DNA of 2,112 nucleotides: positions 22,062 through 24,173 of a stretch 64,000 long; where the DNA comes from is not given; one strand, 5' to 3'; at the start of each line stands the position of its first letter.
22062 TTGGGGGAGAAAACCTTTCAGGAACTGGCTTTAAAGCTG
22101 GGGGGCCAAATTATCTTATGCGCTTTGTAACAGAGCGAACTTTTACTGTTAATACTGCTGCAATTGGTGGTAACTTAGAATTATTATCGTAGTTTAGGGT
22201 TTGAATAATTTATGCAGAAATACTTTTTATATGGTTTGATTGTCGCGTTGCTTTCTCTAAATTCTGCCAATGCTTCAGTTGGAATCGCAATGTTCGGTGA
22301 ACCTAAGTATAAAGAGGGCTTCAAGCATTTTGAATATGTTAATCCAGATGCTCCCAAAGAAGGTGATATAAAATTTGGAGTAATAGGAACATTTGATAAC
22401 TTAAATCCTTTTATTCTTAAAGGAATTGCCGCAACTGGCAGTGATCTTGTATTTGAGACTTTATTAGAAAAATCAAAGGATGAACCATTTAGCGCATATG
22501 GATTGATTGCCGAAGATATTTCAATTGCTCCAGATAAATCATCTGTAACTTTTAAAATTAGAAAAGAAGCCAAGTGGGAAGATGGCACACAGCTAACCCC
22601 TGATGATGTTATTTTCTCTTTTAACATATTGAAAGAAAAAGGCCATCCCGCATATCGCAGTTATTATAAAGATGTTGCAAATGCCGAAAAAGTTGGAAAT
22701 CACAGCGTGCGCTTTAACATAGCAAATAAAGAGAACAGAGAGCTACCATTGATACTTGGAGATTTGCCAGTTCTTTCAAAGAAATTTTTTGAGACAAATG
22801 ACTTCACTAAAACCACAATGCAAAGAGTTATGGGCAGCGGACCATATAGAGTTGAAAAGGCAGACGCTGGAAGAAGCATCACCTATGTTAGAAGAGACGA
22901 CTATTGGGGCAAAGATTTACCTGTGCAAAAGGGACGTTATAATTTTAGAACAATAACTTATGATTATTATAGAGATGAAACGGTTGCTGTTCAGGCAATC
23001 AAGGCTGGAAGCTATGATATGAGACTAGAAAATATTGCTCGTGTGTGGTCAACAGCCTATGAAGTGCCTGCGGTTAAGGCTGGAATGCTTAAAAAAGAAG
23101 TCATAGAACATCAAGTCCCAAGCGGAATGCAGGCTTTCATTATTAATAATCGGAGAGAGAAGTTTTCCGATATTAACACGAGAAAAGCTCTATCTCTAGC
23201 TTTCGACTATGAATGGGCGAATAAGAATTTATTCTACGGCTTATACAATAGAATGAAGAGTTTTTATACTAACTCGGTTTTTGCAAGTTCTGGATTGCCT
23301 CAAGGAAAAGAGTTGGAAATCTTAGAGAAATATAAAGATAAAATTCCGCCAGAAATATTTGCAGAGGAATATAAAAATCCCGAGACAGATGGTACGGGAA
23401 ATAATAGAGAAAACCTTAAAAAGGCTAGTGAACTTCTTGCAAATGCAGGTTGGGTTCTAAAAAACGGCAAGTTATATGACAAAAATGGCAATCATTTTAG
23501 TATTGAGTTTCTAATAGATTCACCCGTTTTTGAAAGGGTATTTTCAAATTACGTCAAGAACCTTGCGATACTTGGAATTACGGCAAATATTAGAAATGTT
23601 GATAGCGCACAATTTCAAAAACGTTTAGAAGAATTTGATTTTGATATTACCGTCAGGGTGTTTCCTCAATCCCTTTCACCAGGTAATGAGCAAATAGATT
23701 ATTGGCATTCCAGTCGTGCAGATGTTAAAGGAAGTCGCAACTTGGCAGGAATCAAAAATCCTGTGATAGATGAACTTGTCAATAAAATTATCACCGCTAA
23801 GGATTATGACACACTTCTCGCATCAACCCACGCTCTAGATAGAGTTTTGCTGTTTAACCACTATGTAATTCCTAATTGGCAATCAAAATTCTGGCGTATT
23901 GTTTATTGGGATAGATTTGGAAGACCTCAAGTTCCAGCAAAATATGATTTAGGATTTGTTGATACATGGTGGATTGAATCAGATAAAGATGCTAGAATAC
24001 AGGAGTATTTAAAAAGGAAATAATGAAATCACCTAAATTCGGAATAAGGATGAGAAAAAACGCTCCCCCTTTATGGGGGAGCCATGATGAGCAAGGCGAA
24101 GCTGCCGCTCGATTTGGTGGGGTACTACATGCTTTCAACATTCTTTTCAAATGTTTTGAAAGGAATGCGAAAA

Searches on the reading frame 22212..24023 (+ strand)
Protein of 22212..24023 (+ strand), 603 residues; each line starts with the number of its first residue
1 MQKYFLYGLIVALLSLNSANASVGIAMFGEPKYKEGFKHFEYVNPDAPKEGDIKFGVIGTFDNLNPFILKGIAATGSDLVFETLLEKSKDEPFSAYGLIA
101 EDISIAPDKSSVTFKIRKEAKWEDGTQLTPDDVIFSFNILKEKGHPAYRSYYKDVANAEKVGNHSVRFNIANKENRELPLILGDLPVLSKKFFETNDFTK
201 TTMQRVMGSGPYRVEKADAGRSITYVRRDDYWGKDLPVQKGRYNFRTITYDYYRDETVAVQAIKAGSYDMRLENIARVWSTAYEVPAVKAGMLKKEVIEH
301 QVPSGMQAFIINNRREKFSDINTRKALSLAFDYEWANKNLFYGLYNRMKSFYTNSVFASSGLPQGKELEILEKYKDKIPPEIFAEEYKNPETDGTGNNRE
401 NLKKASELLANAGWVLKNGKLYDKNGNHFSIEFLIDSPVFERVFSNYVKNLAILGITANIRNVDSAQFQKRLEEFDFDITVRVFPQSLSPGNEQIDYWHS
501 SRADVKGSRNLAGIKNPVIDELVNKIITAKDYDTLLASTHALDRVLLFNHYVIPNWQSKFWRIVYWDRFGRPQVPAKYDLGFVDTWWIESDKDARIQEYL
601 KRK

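Call 14: find_encoding_contigs(protein=window:22212-24023:+, flank=4000, max_places=10)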
Protein window:22212-24023:+ (603 aa): 1 contig read that carries it; 1 place shown.
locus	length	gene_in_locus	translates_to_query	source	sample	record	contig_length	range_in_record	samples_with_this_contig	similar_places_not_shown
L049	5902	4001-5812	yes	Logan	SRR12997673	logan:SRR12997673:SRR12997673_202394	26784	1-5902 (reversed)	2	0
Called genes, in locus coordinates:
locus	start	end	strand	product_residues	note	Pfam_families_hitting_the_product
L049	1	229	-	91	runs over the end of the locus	-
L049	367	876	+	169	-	PF09411:PagL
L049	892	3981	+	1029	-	PF14850:Pro_dh-DNA_bdg, PF01619:Pro_dh, PF00171:Aldedh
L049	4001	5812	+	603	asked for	PF00496:SBP_bac_5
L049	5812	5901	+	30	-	?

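Call 16: find_homologous_proteins(query=window:22212-24023:+, max_evalue=1e-50)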
Query window:22212-24023:+ (603 aa): 7980 proteins with E <= 1e-50 among 8000 candidates; the best 120 are listed.
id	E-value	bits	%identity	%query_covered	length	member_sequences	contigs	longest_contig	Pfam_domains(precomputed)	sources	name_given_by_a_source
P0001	0.0e+0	1380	100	100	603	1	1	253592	PF00496.28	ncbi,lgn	-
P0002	9.6e-258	875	62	98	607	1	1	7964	PF00496.28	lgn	-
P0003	2.2e-248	844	61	96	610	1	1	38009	PF00496.28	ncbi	-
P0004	7.5e-248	842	60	99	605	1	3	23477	PF00496.28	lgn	-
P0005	8.1e-248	842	61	99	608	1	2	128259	PF00496.28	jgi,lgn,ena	-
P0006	5.2e-238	809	58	99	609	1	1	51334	PF00496.28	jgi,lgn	-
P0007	2.6e-233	794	58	99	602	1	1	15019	PF00496.28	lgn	-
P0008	1.1e-227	775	57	96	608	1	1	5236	PF00496.28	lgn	-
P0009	4.4e-227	773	-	-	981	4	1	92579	PF00496.28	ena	-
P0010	1.4e-226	772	57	94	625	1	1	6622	PF00496.28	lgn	-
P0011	7.1e-226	769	54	100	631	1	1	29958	PF00496.28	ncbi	-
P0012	8.5e-226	769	56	98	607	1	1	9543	PF00496.28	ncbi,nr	ncbi:MAG: ABC transporter substrate-binding protein [Alphaproteobacteria bacterium]|nr:ABC transport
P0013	1.6e-225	768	55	99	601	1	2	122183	PF00496.28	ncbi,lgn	-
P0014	4.0e-225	767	55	97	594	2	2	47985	PF00496.28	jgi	jgi:microcin C transport system substrate-binding protein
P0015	2.1e-224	765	54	98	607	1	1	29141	PF00496.28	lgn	-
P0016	3.6e-224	764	55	99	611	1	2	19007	PF00496.28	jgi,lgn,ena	-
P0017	4.6e-224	763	55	97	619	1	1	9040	PF00496.28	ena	-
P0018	4.8e-224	763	56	94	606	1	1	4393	PF00496.28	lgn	-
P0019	1.2e-223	762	55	98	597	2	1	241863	PF00496.28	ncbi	-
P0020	1.5e-223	762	56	97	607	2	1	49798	PF00496.28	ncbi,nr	ncbi:MAG: extracellular solute-binding protein [Alphaproteobacteria bacterium]|nr:extracellular solu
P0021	1.6e-223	762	55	99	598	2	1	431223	PF00496.28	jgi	jgi:microcin C transport system substrate-binding protein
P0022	9.3e-223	759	54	95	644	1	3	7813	PF00496.28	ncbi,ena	-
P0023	1.7e-222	758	57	96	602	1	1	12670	PF00496.28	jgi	jgi:microcin C transport system substrate-binding protein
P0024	4.8e-222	757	56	97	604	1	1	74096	PF00496.28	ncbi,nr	ncbi:extracellular solute-binding protein [Rickettsiales bacterium]|nr:extracellular solute-binding 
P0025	5.8e-222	756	53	100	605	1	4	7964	PF00496.28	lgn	-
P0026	1.1e-221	756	56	98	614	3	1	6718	PF00496.28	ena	-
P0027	6.1e-221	753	57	96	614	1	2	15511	PF00496.28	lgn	-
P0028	6.6e-221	753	54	97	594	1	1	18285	PF00496.28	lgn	-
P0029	6.7e-221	753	53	99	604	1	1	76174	PF00496.28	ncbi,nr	ncbi:MAG: extracellular solute-binding protein [Alphaproteobacteria bacterium]|nr:extracellular solu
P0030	6.9e-221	753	55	97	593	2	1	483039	PF00496.28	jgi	jgi:microcin C transport system substrate-binding protein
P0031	7.3e-221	753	54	98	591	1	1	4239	PF00496.28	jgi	-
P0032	8.5e-221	753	55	98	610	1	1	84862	PF00496.28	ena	-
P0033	9.7e-221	752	55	96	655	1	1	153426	PF00496.28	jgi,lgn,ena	-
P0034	1.1e-220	752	54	96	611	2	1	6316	PF00496.28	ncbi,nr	ncbi:MAG: ABC transporter substrate-binding protein [Rickettsiales bacterium]|nr:ABC transporter sub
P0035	1.5e-220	752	54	97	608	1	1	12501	PF00496.28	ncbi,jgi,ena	jgi:microcin C transport system substrate-binding protein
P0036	1.5e-220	752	51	100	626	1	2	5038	PF00496.28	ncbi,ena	-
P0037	2.7e-220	751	55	98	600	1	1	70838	PF00496.28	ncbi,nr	ncbi:MAG: ABC transporter substrate-binding protein [Proteobacteria bacterium]|nr:ABC transporter su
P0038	3.3e-220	751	53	100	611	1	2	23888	PF00496.28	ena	-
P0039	4.3e-220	750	54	99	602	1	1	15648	PF00496.28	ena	-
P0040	7.0e-220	750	55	98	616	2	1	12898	PF00496.28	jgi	-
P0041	1.8e-219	748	55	96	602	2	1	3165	PF00496.28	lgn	-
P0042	2.4e-219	748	57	96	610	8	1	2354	PF00496.28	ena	-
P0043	2.8e-219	748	54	100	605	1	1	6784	PF00496.28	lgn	-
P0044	3.0e-219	748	55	98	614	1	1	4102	PF00496.28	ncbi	-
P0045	3.1e-219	747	54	96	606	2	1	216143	PF00496.28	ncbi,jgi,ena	jgi:microcin C transport system substrate-binding protein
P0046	3.6e-219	747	55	98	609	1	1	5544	PF00496.28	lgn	-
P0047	3.7e-219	747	55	97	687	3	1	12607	PF00496.28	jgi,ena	-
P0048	4.5e-219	747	52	99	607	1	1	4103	PF00496.28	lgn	-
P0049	4.8e-219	747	54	95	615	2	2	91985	PF00496.28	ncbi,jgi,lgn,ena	-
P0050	6.5e-219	746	55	96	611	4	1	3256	PF00496.28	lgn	-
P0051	8.0e-219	746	56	96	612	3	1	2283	PF00496.28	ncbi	-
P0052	9.4e-219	746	53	99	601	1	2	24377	PF00496.28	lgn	-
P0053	9.6e-219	746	52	99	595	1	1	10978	PF00496.28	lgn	-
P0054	1.1e-218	746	54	98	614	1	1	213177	PF00496.28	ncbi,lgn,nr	ncbi:MAG: ABC transporter substrate-binding protein [Alphaproteobacteria bacterium]|nr:ABC transport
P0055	1.3e-218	745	55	94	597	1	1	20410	PF00496.28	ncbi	-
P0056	1.4e-218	745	55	96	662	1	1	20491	PF00496.28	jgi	jgi:microcin C transport system substrate-binding protein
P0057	1.9e-218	745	55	97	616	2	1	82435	PF00496.28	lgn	-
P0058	2.8e-218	744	53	100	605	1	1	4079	PF00496.28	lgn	-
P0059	3.1e-218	744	55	98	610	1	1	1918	PF00496.28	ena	-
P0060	3.6e-218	744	53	98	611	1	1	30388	PF00496.28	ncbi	-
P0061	5.3e-218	743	56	95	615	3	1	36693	PF00496.28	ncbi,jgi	-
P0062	7.2e-218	743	53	99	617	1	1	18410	PF00496.28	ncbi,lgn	-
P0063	7.8e-218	743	54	97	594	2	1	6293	PF00496.28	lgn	-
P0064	8.4e-218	743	53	99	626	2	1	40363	PF00496.28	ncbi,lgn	-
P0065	1.1e-217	742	52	100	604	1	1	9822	PF00496.28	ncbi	-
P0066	1.2e-217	742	53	99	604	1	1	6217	PF00496.28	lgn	-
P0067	1.6e-217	742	55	95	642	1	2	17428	PF00496.28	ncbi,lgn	-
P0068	1.8e-217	742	53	99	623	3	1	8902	PF00496.28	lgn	-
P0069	1.9e-217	742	54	99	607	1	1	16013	PF00496.28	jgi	jgi:microcin C transport system substrate-binding protein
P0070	2.0e-217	741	53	98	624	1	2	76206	PF00496.28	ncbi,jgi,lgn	-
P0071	3.2e-217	741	54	97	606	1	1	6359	PF00496.28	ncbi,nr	ncbi:MAG TPA: extracellular solute-binding protein [Alphaproteobacteria bacterium]|nr:extracellular 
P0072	3.6e-217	741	55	98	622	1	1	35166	PF00496.28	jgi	jgi:microcin C transport system substrate-binding protein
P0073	3.9e-217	741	54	97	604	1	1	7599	PF00496.28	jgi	jgi:microcin C transport system substrate-binding protein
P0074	4.5e-217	740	52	99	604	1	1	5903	PF00496.28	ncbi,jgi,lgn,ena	ncbi:MAG: extracellular solute-binding protein [Bdellovibrionales bacterium]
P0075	4.5e-217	740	54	97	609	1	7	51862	PF00496.28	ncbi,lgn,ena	-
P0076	5.8e-217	740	55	95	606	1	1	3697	PF00496.28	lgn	-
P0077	6.5e-217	740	53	96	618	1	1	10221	PF00496.28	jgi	-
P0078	8.2e-217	739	55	97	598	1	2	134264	PF00496.28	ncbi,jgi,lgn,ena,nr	ncbi:MAG: extracellular solute-binding protein [Alphaproteobacteria bacterium]|nr:extracellular solu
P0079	9.2e-217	739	53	97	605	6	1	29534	PF00496.28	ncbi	ncbi:MAG: extracellular solute-binding protein [Bdellovibrionales bacterium]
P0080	9.8e-217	739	53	100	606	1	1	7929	PF00496.28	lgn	-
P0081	1.0e-216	739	54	98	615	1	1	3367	PF00496.28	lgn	-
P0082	1.2e-216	739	55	97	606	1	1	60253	PF00496.28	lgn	-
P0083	1.2e-216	739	55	96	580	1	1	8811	PF00496.28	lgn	-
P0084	1.2e-216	739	52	99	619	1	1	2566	PF00496.28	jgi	jgi:microcin C transport system substrate-binding protein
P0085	1.3e-216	739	55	97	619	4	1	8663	PF00496.28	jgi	-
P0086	1.4e-216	739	57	95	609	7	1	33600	PF00496.28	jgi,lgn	-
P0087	1.5e-216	739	53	98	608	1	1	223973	PF00496.28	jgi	jgi:microcin C transport system substrate-binding protein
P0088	1.6e-216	738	53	97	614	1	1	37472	PF00496.28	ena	-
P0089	1.7e-216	738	54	95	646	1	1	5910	PF00496.28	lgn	-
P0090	1.8e-216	738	54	95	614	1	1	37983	PF00496.28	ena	-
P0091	1.9e-216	738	55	94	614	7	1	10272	PF00496.28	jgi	jgi:microcin C transport system substrate-binding protein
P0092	2.0e-216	738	53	97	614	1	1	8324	PF00496.28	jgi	-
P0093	2.1e-216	738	53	100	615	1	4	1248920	PF00496.28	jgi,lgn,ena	-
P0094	2.3e-216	738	54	99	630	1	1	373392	PF00496.28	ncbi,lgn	-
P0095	2.4e-216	738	56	94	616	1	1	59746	PF00496.28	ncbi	-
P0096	2.6e-216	738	53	96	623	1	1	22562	PF00496.28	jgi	jgi:microcin C transport system substrate-binding protein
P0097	2.8e-216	738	55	94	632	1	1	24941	PF00496.28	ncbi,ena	-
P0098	2.9e-216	738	52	96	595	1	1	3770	PF00496.28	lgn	-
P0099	2.9e-216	738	53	100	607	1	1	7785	PF00496.28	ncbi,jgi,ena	jgi:microcin C transport system substrate-binding protein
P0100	3.1e-216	738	55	95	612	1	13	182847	PF00496.28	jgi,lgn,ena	jgi:microcin C transport system substrate-binding protein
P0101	3.3e-216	737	53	100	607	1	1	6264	PF00496.28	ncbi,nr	ncbi:MAG: extracellular solute-binding protein [Pseudomonadota bacterium]|nr:extracellular solute-bi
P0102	3.3e-216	737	54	95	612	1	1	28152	PF00496.28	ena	-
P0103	3.7e-216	737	55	95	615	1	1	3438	PF00496.28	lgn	-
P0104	5.2e-216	737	55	95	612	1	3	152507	PF00496.28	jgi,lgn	-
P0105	5.3e-216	737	55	95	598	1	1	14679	PF00496.28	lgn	-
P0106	5.7e-216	737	55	96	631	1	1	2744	PF00496.28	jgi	jgi:microcin C transport system substrate-binding protein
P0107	5.7e-216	737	52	98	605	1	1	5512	PF00496.28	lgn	-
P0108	5.8e-216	737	52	99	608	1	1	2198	PF00496.28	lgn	-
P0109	5.9e-216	737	55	96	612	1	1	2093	PF00496.28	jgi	jgi:microcin C transport system substrate-binding protein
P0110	6.8e-216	736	55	96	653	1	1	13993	PF00496.28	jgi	jgi:microcin C transport system substrate-binding protein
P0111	7.3e-216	736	54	96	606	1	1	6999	PF00496.28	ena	-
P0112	8.3e-216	736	53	99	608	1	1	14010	PF00496.28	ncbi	ncbi:MAG: extracellular solute-binding protein [Bdellovibrionales bacterium]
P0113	8.9e-216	736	55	99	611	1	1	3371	PF00496.28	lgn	-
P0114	9.1e-216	736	54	95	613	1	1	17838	PF00496.28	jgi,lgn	-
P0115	1.1e-215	736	53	96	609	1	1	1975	PF00496.28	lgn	-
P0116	1.1e-215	736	52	99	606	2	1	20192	PF00496.28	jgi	jgi:microcin C transport system substrate-binding protein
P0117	1.2e-215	736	54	98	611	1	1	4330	PF00496.28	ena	-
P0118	1.3e-215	736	54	99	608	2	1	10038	PF00496.28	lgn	-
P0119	1.3e-215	735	54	95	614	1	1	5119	PF00496.28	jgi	jgi:microcin C transport system substrate-binding protein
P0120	1.5e-215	735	54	96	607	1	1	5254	PF00496.28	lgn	-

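Call 18: find_encoding_contigs(protein=P0003, flank=3000, max_places=3)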
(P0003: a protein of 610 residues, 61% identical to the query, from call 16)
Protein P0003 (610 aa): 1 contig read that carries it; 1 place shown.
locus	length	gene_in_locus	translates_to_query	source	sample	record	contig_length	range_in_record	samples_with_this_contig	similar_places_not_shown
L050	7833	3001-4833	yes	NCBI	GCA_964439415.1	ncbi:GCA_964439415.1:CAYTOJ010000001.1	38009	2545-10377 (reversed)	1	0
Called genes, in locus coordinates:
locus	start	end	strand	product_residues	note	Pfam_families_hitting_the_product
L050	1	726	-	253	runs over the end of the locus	-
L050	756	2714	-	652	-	PF07655:Secretin_N_2 (weak), PF00263:Secretin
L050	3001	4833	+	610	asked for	PF00496:SBP_bac_5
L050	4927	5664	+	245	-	PF00977:His_biosynth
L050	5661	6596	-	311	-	PF00528:BPD_transp_1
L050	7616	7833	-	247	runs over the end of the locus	PF01255:Prenyltransf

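Call 19: find_encoding_contigs(protein=P0005, flank=3000, max_places=3)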
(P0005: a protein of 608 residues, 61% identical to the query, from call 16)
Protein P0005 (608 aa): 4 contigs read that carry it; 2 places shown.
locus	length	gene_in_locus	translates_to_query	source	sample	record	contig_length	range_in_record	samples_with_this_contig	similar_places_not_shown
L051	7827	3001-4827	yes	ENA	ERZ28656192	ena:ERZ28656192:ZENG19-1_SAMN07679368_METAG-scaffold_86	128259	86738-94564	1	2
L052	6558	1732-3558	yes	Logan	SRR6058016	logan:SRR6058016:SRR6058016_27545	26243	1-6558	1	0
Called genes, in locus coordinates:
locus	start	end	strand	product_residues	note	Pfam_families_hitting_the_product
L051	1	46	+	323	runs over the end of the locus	PF00482:T2SSF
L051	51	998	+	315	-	PF00482:T2SSF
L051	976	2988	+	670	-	PF04851:ResIII, PF00270:DEAD (weak), PF17757:UvrB_inter, PF27431:UvrB_3rd, PF00271:Helicase_C, PF12344:UvrB, PF02151:UVR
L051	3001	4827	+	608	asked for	PF00496:SBP_bac_5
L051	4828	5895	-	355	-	PF01180:DHO_dh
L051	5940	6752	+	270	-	PF00483:NTP_transferase, PF12804:NTP_transf_3 (weak)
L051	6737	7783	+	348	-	PF04321:RmlD_sub_bind (weak), PF01073:3Beta_HSD, PF01370:Epimerase, PF02719:Polysacc_synt_2, PF16363:GDP_Man_Dehyd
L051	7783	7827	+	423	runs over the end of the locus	PF00535:Glycos_transf_2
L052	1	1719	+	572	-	?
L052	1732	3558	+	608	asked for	PF00496:SBP_bac_5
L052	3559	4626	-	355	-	PF01180:DHO_dh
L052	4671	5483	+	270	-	PF00483:NTP_transferase, PF12804:NTP_transf_3 (weak)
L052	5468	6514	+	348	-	PF04321:RmlD_sub_bind (weak), PF01073:3Beta_HSD, PF01370:Epimerase, PF02719:Polysacc_synt_2, PF16363:GDP_Man_Dehyd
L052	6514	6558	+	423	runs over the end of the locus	PF00535:Glycos_transf_2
